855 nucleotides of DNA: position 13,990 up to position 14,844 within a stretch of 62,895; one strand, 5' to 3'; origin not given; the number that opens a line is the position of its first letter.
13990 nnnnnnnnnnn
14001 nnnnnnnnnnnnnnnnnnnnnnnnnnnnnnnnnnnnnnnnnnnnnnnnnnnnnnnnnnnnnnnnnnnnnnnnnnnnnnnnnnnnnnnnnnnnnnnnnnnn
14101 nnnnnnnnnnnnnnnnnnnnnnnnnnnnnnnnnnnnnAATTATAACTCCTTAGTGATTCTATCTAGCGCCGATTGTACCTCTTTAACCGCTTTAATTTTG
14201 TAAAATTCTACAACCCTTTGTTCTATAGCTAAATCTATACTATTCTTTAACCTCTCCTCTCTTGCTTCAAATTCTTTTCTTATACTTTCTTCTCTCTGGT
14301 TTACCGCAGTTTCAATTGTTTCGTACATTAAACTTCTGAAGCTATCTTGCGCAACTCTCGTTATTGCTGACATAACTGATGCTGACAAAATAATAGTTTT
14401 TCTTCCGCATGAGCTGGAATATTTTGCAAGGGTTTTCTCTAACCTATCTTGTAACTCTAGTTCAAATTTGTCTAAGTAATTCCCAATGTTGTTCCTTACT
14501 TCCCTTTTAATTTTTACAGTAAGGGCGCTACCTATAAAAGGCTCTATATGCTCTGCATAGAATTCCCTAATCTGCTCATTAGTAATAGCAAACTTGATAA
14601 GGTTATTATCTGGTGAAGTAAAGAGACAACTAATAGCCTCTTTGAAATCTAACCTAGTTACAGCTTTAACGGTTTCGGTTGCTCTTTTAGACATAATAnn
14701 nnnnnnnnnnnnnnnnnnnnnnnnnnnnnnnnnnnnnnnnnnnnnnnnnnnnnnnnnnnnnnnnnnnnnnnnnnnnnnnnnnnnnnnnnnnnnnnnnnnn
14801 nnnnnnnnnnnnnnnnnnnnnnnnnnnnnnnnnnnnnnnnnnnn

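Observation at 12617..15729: Three-fold tandem array of a diverging two-gene module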

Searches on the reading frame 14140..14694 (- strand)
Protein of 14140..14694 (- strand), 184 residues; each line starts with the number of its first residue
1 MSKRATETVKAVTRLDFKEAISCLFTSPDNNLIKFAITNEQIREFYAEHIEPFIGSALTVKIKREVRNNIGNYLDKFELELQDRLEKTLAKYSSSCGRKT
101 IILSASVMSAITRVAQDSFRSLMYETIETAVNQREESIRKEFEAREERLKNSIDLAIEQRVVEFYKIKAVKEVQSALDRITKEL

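Call 13: search_protein_families(library=phrogs, proteins=[window:14140-14694:-], max_evalue=0.01)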
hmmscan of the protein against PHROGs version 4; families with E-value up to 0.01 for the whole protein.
window:14140-14694:- (184 aa): 1 family
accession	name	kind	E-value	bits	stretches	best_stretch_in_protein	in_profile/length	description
phrog_3806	-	unknown function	0.00081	20.9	1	59-163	43-150/166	-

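Call 14: search_protein_families(library=pfam, proteins=[window:14140-14694:-], max_evalue=0.1)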
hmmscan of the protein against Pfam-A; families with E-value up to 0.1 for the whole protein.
window:14140-14694:- (184 aa): 2 families
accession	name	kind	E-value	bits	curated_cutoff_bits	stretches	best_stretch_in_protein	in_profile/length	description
PF25172.1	Beta-prop_WDR3_2nd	-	0.051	13.2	140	1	5-54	120-169/293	WDR3 second beta-propeller domain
PF21542.2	TetR_C_42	-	0.057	14.2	27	1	115-174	30-88/101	Tetracyclin repressor-like, C-terminal domain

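Call 18: search_dna_similar(query=window:14140-14694:-, collection=phages, mode=protein, max_evalue=0.01, max_rows=20)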
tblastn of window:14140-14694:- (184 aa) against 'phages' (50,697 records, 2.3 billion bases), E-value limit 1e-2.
No match.

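Call 34: predict_structure(alignment_id=A5)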
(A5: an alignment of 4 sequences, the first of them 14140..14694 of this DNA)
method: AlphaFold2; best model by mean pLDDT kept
length: 184 residues; sequences in the alignment: 4
mean_pLDDT: 63.5   pTM: 0.29
mean pLDDT of the five models: 63.5, 57.7, 55.8, 53.9, 52.4
residues with pLDDT >= 90: 0; 70-90: 62; 50-70: 100; < 50: 22
segments of 3 or more residues with pLDDT < 50: 1-15, 30-34
pLDDT, mean of each block of 10 residues (from residue 1): 33 48 52 52 63 59 62 66 65 55 62 68 75 80 77 73 72 77 71
secondary structure, 60 per line:
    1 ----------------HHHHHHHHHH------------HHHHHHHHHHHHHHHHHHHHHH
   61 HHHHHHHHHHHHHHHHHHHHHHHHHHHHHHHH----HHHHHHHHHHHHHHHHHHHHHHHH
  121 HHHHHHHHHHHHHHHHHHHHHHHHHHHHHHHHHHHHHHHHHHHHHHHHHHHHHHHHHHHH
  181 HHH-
elements in order: H17-26 H39-92 H97-183
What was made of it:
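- Tried and rejected: The first AlphaFold model of B2, with 4 sequences, had pLDDT 63.5 (call 34).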

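Call 35: search_protein_representatives(alignment_id=A5)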
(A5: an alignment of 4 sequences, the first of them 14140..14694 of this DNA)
Query: 4 sequences, 178 profile positions. Proteins with E-value up to 0.001 (for the whole library): 14; up to 1e-10: 6; up to 1e-30: 3. The best 14 are listed.
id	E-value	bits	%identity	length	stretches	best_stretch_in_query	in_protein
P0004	1.5e-74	266.1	-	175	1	1-175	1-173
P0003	4.5e-73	261.4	-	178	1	1-178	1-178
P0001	2.6e-69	249.1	-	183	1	1-178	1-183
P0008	2.0e-23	99.6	-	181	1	1-174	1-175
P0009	5.5e-14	68.9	-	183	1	1-175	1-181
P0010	4.6e-11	59.4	-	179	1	1-175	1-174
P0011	2.9e-05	40.5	-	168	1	11-158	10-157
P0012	3.1e-05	40.4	-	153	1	41-160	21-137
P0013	1.0e-04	38.7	-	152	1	16-158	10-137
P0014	1.1e-04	38.6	-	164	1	15-159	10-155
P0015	1.2e-04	38.4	-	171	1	9-158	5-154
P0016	2.3e-04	37.5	-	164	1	8-157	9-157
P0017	4.1e-04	36.7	-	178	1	1-173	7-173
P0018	8.5e-04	35.7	-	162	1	15-159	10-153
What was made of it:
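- On phrog_3806 (for B1-B3): Transitive: the B profile finds P0011-P0018 at E 2.9e-5 to 8.5e-4 against 1.84 billion proteins, full length (call 35).
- A B profile finds P0011-P0018 at E 3e-5 to 8e-4 in 1.84 billion proteins (call 35).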

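Call 37: search_protein_families(library=phrogs, proteins=[P0009, P0010, P0011, P0012, P0013, P0014, P0015, P0016, P0017, P0018], max_evalue=0.001)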
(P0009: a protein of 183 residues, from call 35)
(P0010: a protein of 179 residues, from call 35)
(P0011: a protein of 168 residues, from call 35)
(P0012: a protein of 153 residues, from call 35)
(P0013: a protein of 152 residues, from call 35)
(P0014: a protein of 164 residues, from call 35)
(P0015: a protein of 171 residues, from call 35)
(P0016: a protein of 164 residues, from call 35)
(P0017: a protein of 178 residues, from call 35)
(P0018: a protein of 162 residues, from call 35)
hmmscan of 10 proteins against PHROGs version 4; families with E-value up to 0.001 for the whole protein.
P0009 (183 aa): 0 families

P0010 (179 aa): 1 family
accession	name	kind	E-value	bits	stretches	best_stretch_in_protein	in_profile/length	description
phrog_3806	-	unknown function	7.7e-05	24.2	1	14-170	9-162/166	-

P0011 (168 aa): 1 family
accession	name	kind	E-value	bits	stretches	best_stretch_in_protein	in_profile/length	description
phrog_3806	-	unknown function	2.4e-19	71.4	1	6-161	2-153/166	-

P0012 (153 aa): 2 families
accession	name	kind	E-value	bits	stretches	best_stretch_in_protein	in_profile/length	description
phrog_3806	-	unknown function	1e-12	49.8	1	1-146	1-148/166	-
phrog_38203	-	unknown function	1.5e-08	35.8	1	2-134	4-129/144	-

P0013 (152 aa): 1 family
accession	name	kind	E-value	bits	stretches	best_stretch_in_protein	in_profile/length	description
phrog_3806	-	unknown function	5.5e-06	27.9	1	10-146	10-154/166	-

P0014 (164 aa): 1 family
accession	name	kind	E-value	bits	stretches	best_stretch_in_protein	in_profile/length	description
phrog_3806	-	unknown function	1e-07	33.5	1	3-158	2-149/166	-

P0015 (171 aa): 1 family
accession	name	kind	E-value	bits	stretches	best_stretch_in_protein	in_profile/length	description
phrog_3806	-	unknown function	5.1e-19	70.3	1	3-157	2-152/166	-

P0016 (164 aa): 2 families
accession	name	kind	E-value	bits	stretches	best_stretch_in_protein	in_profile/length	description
phrog_3806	-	unknown function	3.5e-19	70.8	1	8-162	2-153/166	-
phrog_38203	-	unknown function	1.7e-05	25.9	0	8-124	4-100/144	-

P0017 (178 aa): 1 family
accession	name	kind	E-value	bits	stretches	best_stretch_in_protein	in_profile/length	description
phrog_3806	-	unknown function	0.00052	21.5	1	31-171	20-165/166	-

P0018 (162 aa): 1 family
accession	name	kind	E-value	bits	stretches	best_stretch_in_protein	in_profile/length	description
phrog_3806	-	unknown function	3.1e-11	45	1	3-158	2-151/166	-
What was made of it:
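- On phrog_3806 (for B1-B3): These hit phrog_3806 at 1e-7 to 2e-19 (call 37).
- These hit phrog_3806 at down to 2e-19 (call 37).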

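Call 38: search_protein_families(library=pfam, proteins=[P0009, P0010, P0011, P0012, P0013, P0014, P0015, P0016, P0017, P0018], max_evalue=0.01)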
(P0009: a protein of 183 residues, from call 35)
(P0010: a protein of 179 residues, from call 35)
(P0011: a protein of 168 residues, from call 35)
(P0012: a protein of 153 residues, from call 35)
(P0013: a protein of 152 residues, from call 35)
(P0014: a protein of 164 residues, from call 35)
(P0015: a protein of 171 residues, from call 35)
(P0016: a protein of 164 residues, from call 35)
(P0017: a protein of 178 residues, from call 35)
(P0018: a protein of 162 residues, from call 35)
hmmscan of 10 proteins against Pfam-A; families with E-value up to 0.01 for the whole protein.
P0009 (183 aa): 0 families

P0010 (179 aa): 0 families

P0011 (168 aa): 1 family
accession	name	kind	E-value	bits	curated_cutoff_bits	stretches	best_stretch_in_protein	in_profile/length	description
PF11856.13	DUF3376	-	0.0062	16.3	25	1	95-146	32-84/514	Protein of unknown function (DUF3376)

P0012 (153 aa): 1 family
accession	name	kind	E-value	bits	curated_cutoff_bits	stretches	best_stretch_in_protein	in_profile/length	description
PF14098.11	SSPI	-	0.0021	18.6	27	0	23-55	1-33/65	Small, acid-soluble spore protein I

P0013 (152 aa): 1 family
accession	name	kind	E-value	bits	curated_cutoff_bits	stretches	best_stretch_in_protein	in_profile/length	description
PF24252.1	CdrL_M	-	0.0033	18.1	27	0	120-147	2-29/77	CdrL-like, middle region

P0014 (164 aa): 0 families

P0015 (171 aa): 0 families

P0016 (164 aa): 0 families

P0017 (178 aa): 1 family
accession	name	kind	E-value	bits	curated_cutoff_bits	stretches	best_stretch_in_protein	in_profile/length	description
PF15604.11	Ntox15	-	0.00019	21.9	22.5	0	105-171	21-88/153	Novel toxin 15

P0018 (162 aa): 2 families
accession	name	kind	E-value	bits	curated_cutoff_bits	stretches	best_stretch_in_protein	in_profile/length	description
PF24252.1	CdrL_M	-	0.00037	21.2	27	0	135-156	2-23/77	CdrL-like, middle region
PF15927.10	Casc1_N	-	0.006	16.8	28.2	0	109-138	146-175/201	Cancer susceptibility candidate 1 N-terminus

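Call 39: search_dna_similar(query=P0011, collection=phages, mode=protein, max_evalue=0.001, max_rows=30)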
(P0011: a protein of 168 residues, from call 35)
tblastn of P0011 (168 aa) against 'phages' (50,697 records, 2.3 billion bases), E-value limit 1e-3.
Records with a match: 286; places in all: 286; records where one place covers at least 80% of the query: 51.
Best place of each record, by identity: <60% 286.
By first word of the organism name: Klebsiella 216; Enterobacter 12; Erwinia 9; Aeromonas 8; Serratia 7; Cronobacter 6; Citrobacter 6; Escherichia 4; Raoultella 4; Salmonella 3; and 7 more.
By host as written in the record: Klebsiella pneumoniae 71; - 17; Klebsiella pneumoniae MRSN414780 10; Klebsiella sp. M5a1 7; Raoultella planticola K59 (synonym: Klebsiella planticola) 7; Klebsiella sp. 6; Klebsiella sp. CFI_131-KPC-2 5; Klebsiella sp. 2609 5; and 97 more.
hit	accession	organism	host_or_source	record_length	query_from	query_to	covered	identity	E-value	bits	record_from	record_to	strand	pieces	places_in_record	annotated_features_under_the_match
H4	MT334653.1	Buttiauxella phage vB_ButM_GuL6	Buttiauxella sp. environmental isolate ...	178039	6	136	78%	35.1%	5e-8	57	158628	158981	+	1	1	hypothetical protein (x2)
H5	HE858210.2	Pseudotevenvirus RB43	-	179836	6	136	78%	33.6%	1e-7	56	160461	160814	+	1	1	protein of unknown function (x2)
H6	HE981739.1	Pseudotevenvirus RB43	-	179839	6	136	78%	33.6%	1e-7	56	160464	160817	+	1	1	protein of unknown function (x2)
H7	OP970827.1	Klebsiella phage Kp_GWPR59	Klebsiella pneumoniae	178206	6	136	78%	32.8%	1e-6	53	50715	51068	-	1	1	hypothetical protein (x2)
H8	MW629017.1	Enterobacter phage PF-CE2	-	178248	6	136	78%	32.8%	1e-6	53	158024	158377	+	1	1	hypothetical protein (x2)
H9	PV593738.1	Enterobacter phage vB_ECC_YI837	Enterobacter cloacae ST 837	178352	6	136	78%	32.8%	1e-6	53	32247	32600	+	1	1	hypothetical protein (x2)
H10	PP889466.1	Klebsiella phage phi1_146015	Klebsiella pneumoniae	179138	6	136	78%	32.8%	1e-6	53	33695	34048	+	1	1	hypothetical protein (x2)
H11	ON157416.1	Cronobacter phage Dev_CS701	Cronobacter sakazakii NTU701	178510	6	136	78%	32.8%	1e-6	52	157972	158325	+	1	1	hypothetical protein (x2)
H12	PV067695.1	Enterobacter phage Entb_46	Enterobacter hormaechei 96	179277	6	136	78%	32.8%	1e-6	52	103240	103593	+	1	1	hypothetical protein (x2)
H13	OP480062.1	Erwinia phage pEa_SNUABM_55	Erwinia amylovora TS3128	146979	8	148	84%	30.3%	2e-6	52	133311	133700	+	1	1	hypothetical protein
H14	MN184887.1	Erwinia phage pEp_SNUABM_01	Erwinia pyrifoliae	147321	8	148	84%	30.3%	2e-6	52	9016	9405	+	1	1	hypothetical protein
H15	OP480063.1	Erwinia phage pEa_SNUABM_56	Erwinia amylovora TS3128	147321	8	148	84%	30.3%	2e-6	52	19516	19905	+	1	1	hypothetical protein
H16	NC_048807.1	Erwinia phage pEp_SNUABM_01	Erwinia pyrifoliae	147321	8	148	84%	30.3%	2e-6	52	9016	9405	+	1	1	hypothetical protein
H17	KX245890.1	Citrobacter phage vB_CfrM_CfP1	waste water plant raw effluent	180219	6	136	78%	32.1%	2e-7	55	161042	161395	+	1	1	hypothetical protein (x2)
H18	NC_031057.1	Citrobacter phage vB_CfrM_CfP1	waste water plant raw effluent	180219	6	136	78%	32.1%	2e-7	55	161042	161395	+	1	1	hypothetical protein (x2)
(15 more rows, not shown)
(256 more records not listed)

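Call 40: search_dna_similar(query=P0014, collection=phages, mode=protein, max_evalue=0.001, max_rows=30)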
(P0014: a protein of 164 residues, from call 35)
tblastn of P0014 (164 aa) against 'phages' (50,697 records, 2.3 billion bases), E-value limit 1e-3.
No match.

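Call 41: get_annotated_region(hit=H4, flank=4000)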
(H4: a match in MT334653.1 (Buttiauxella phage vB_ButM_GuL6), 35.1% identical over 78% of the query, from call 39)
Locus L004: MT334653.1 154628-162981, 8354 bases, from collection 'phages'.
description: Buttiauxella phage vB_ButM_GuL6, complete genome.
organism: Buttiauxella phage vB_ButM_GuL6 (NCBI taxid 2729539)
taxonomy: Viruses; Duplodnaviria; Heunggongvirae; Uroviricota; Caudoviricetes; Straboviridae; Pseudotevenvirus
host: Buttiauxella sp. environmental isolate G6; source: -; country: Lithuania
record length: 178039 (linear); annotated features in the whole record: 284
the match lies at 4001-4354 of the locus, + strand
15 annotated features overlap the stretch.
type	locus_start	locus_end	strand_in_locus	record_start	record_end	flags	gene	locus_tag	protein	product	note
CDS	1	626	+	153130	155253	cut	-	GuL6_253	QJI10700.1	anaerobic ribonucleotide reductase subunit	NrdD anaerobic ribonucleotide reductase subunit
CDS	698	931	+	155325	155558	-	-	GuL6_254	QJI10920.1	hypothetical protein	-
CDS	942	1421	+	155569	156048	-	-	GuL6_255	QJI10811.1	hypothetical protein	-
CDS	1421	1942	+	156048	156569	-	-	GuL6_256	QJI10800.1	hypothetical protein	-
CDS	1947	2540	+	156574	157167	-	-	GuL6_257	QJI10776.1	hypothetical protein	-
CDS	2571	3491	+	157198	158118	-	-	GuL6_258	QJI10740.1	hypothetical protein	-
CDS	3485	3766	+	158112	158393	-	-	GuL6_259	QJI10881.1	hypothetical protein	-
CDS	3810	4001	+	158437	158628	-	-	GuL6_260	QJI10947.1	hypothetical protein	-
CDS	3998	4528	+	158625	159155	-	-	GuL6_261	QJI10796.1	hypothetical protein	-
CDS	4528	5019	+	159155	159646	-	-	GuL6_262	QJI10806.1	anaerobic nucleotide reductase subunit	NrdG anaerobic nucleotide reductase subunit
CDS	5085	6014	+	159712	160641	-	-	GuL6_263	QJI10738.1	hypothetical protein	-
CDS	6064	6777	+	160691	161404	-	-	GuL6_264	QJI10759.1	hypothetical protein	-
CDS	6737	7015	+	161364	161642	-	-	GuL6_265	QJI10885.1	glutaredoxin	NrdH glutaredoxin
CDS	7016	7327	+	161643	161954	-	-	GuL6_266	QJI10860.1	hypothetical protein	-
CDS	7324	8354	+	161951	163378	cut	-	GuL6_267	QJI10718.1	hypothetical protein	-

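Call 42: get_annotated_region(hit=H13, flank=4000)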
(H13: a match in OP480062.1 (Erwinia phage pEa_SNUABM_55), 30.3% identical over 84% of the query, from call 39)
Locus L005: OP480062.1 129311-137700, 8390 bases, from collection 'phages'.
description: Erwinia phage pEa_SNUABM_55, complete genome.
organism: Erwinia phage pEa_SNUABM_55 (NCBI taxid 2985656)
taxonomy: Viruses; Duplodnaviria; Heunggongvirae; Uroviricota; Caudoviricetes; Vequintavirinae; Henunavirus
host: Erwinia amylovora TS3128; source: stream water; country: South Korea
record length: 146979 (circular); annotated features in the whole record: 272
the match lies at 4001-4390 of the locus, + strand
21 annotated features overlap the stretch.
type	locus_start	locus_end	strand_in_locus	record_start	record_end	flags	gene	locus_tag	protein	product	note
CDS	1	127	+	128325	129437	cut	-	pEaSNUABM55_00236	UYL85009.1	hypothetical protein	-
CDS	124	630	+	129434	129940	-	-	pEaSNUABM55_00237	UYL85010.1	hypothetical protein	-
CDS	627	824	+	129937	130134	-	-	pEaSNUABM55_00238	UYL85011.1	hypothetical protein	-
CDS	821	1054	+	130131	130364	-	-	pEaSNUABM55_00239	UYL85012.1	hypothetical protein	-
CDS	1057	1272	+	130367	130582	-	-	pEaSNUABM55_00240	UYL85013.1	hypothetical protein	-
CDS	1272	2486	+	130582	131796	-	-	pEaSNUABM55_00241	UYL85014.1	hypothetical protein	-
CDS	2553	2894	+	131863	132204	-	-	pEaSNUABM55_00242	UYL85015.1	hypothetical protein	-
CDS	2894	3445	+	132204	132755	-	-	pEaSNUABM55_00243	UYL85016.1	hypothetical protein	-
CDS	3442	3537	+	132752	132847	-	-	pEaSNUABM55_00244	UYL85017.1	hypothetical protein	-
CDS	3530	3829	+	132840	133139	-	-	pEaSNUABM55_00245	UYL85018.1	hypothetical protein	-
CDS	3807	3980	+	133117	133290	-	-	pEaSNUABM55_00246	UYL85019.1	hypothetical protein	-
CDS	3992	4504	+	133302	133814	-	-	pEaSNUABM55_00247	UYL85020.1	hypothetical protein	-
CDS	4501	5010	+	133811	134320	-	-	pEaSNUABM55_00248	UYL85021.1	hypothetical protein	-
CDS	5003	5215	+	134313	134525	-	-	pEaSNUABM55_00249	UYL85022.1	hypothetical protein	-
CDS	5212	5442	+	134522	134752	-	-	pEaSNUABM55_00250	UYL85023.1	hypothetical protein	-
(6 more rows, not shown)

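Call 50: find_related_loci(query=A6, collection=metagenome_contigs, flank=8000)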
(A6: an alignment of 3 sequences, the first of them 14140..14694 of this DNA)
Query A6 (184 aa) in metagenome_contigs; peptide patterns used: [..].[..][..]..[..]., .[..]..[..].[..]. (x = any residue, [..] = any of these).
600 stretches matched a pattern, but none encodes a relative of the query by tblastn (E <= 1e-3).

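Call 53: search_solved_structures(query=A7, max_evalue=1)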
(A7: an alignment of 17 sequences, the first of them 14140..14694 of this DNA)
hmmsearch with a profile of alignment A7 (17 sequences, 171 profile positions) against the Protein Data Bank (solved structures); distinct sequences matched with E-value up to 1: 4.
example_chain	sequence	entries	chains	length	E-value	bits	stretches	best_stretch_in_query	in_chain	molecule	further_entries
9cc5_A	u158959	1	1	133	0.028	18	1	66-151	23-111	Amylin-NHO-22 Binder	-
6ywd_C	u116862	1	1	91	0.22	15.1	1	54-110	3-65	De novo designed protein 4H_01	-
6cuq_A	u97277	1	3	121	0.48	14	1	94-132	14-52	Macrophage migration inhibitory factor-like protein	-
5wl6_A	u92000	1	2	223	0.65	13.6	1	34-113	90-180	Engineered Chalcone Isomerase AncR7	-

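Call 54: find_homologous_proteins(query=A7, max_evalue=0.001)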
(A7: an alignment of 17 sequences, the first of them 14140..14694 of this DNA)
Query A7 (17 sequences) (184 aa, profile of the alignment): 23 proteins with E <= 0.001 among 2760 candidates.
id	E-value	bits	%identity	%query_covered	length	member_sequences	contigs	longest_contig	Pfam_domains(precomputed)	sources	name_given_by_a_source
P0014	2.1e-40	157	34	19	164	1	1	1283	-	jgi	jgi:F0F1-type ATP synthase membrane subunit b/b'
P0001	3.7e-39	153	54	100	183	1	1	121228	-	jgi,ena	-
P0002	4.5e-39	152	100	100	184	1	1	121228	-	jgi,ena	-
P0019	5.1e-24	103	-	-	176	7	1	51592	-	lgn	-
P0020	1.8e-22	98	-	-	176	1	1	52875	-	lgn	-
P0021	8.6e-22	96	-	-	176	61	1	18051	-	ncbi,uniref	ncbi:hypothetical protein [Brucella melitensis]|uniref:hypothetical protein n=1 Tax=Brucella meliten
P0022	1.4e-21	96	-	-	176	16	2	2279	-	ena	-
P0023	2.0e-21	95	-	-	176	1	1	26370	-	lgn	-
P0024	2.9e-21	95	24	47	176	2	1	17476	-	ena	-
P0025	3.1e-21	94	-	-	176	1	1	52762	-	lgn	-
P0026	3.6e-21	94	-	-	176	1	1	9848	-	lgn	-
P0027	5.5e-21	94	-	-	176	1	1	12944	-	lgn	-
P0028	5.9e-21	94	23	48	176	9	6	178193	-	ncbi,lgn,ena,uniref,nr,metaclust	ncbi:hypothetical protein GAP161_248 [Cronobacter phage vB_CsaM_GAP161]|uniref:Uncharacterized prote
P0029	3.7e-20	91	-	-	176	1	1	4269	-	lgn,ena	-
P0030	4.3e-20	91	-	-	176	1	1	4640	-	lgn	-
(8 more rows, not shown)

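Call 55: find_encoding_contigs(protein=P0009, flank=6000)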
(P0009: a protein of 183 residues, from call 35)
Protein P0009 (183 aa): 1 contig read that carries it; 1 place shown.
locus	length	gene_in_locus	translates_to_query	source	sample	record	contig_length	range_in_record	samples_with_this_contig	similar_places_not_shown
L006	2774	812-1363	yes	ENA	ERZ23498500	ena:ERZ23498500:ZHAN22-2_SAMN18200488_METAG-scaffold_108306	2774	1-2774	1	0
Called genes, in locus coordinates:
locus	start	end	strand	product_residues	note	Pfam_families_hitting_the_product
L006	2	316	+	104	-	?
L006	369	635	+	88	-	-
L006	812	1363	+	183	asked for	-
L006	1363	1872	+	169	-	-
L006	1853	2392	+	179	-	-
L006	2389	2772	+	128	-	?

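Call 56: find_encoding_contigs(protein=P0010, flank=6000)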
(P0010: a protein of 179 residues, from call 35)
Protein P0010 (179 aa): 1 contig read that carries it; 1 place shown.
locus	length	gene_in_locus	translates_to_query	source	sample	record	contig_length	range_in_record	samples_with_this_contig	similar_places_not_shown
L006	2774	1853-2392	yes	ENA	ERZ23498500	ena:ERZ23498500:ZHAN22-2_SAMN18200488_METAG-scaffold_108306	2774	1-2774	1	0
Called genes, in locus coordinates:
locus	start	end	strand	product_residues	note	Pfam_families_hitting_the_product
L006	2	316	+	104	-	?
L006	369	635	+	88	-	-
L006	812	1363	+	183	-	-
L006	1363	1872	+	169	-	-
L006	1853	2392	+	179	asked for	-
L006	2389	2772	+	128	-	?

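Call 69: search_protein_families(library=padloc, proteins=[window:14140-14694:-], max_evalue=0.01)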
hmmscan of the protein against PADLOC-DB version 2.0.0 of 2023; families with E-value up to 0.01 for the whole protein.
window:14140-14694:- (184 aa): 0 families

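Call 71: find_related_loci(query=A9, collection=viral_contigs, flank=6000)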
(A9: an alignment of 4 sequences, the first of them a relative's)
Query A9 (183 aa) in viral_contigs; peptide patterns used: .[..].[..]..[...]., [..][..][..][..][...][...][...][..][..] (x = any residue, [..] = any of these).
575 stretches matched a pattern, but none encodes a relative of the query by tblastn (E <= 1e-3).
